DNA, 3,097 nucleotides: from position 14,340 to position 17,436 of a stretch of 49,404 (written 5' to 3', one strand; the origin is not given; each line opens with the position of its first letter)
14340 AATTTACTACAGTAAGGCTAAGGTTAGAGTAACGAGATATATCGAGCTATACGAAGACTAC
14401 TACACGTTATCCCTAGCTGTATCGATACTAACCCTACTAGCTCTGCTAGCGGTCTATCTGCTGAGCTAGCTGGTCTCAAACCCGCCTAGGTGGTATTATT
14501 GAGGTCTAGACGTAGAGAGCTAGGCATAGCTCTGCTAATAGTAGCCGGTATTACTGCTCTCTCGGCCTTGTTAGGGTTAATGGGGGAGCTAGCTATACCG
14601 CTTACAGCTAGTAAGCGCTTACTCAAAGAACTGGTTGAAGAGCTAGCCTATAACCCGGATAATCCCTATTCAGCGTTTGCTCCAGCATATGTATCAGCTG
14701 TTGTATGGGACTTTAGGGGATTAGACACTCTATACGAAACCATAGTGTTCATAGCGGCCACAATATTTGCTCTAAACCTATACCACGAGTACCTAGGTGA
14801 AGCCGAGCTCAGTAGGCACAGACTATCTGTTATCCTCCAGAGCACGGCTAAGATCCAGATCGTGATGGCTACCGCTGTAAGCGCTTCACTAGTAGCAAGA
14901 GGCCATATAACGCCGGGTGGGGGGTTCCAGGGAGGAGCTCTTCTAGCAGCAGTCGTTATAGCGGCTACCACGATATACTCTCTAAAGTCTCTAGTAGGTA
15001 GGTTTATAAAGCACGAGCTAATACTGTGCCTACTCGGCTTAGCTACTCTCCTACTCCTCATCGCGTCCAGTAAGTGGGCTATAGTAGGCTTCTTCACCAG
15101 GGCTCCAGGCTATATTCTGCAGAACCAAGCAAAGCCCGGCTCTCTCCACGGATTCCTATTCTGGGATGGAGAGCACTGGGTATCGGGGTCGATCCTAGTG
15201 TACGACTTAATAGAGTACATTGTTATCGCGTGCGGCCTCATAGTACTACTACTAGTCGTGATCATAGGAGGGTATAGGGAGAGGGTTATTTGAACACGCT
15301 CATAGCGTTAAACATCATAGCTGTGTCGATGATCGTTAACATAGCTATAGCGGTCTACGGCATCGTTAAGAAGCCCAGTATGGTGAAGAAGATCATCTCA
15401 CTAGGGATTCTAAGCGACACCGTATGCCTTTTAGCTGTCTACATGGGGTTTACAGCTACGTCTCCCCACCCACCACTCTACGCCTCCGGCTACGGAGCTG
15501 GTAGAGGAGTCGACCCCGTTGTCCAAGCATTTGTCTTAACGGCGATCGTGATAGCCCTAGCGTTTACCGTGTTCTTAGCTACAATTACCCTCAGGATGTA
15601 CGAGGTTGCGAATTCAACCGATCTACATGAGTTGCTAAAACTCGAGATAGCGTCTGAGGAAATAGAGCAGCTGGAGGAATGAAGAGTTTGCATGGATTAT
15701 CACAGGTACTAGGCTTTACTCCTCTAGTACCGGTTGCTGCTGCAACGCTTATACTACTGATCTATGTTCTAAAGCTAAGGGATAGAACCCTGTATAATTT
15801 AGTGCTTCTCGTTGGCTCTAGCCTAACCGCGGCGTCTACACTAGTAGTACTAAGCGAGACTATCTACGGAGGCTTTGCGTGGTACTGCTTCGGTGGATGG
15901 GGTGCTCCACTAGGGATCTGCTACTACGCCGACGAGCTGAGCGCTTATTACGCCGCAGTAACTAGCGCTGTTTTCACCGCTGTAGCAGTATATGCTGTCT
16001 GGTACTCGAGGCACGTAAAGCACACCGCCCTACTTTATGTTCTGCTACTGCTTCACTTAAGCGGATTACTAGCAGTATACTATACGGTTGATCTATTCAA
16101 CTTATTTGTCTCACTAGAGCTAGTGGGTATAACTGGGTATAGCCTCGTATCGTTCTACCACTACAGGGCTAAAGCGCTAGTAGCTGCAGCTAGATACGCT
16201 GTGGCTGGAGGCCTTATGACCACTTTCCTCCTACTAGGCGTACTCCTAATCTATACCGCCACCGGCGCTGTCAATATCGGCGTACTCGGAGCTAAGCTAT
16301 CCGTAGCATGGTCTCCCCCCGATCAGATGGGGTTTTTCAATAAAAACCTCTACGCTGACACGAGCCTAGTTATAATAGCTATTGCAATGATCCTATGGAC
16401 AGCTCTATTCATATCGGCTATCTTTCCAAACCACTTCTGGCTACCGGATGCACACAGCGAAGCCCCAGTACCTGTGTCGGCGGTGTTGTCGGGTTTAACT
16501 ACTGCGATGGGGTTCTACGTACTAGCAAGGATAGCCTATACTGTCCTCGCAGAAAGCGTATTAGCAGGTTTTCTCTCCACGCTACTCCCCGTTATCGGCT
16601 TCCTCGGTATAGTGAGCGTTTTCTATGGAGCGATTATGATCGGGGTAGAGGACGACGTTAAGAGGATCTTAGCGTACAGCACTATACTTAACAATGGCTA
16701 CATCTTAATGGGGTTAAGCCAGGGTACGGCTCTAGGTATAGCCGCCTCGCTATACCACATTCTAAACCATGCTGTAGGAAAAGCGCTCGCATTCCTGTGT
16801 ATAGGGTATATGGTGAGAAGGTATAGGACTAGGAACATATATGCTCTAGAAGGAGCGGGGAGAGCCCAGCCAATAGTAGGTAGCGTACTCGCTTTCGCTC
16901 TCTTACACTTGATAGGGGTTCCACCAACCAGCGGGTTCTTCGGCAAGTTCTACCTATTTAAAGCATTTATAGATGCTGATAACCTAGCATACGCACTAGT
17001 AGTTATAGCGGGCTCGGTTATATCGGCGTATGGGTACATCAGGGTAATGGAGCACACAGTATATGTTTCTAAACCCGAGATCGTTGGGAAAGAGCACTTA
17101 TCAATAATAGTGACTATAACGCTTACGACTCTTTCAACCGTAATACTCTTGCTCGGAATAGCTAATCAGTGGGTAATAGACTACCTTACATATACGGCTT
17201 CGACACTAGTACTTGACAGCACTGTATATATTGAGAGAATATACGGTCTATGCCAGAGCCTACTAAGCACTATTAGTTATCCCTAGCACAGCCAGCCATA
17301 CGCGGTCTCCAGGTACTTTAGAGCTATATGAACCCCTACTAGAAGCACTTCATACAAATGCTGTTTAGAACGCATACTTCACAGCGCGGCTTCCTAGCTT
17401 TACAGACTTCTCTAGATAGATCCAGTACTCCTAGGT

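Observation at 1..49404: The entire 49,404-nt window is one perfect palindrome with no spacer (2 x 24,702 nt)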

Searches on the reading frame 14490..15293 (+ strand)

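Call 19: search_protein_families(library=pfam, proteins=[window:14490-15293:+])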
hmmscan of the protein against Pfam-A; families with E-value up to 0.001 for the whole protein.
window:14490-15293:+ (267 aa): 1 family
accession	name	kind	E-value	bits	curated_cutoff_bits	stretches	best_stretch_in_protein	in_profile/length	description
PF04039.18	MnhB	-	5.5e-15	56.1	22.5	1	115-251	1-126/127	Domain related to MnhB subunit of Na+/H+ antiporter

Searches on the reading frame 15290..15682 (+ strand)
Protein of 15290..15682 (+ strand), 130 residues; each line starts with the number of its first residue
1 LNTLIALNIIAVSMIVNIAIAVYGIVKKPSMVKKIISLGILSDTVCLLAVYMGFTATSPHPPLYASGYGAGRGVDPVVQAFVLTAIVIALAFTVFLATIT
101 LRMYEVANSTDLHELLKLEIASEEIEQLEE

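Call 19: search_protein_families(library=pfam, proteins=[window:15290-15682:+])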
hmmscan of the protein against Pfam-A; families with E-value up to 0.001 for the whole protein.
window:15290-15682:+ (130 aa): 1 family
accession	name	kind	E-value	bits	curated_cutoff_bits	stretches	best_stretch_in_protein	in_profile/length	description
PF00420.29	Oxidored_q2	-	2.9e-15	56.2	26.1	1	10-116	2-91/95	NADH-ubiquinone/plastoquinone oxidoreductase chain 4L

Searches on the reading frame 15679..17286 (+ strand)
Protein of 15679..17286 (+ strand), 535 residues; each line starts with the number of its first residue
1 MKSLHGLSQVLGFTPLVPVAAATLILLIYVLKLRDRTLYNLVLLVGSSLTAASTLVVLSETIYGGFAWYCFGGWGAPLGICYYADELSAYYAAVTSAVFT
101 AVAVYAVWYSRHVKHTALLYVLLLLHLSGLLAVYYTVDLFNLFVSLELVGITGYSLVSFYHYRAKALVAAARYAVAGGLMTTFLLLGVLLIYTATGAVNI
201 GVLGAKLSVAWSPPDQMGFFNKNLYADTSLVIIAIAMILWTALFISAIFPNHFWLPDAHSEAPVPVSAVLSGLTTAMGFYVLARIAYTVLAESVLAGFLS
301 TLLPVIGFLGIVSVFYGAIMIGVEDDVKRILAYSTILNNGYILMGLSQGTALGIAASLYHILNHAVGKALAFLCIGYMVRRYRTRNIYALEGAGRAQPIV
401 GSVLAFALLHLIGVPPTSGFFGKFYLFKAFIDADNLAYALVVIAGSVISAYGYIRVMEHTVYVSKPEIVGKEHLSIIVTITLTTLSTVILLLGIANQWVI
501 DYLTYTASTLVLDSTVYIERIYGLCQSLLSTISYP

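Call 19: search_protein_families(library=pfam, proteins=[window:15679-17286:+])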
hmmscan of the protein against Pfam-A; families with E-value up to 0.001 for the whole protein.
window:15679-17286:+ (535 aa): 1 family
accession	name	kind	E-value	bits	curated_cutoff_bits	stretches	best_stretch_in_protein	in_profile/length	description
PF00361.26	Proton_antipo_M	-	5.5e-51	174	21.5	1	138-449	3-294/294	NADH:quinone oxidoreductase/Mrp antiporter, TM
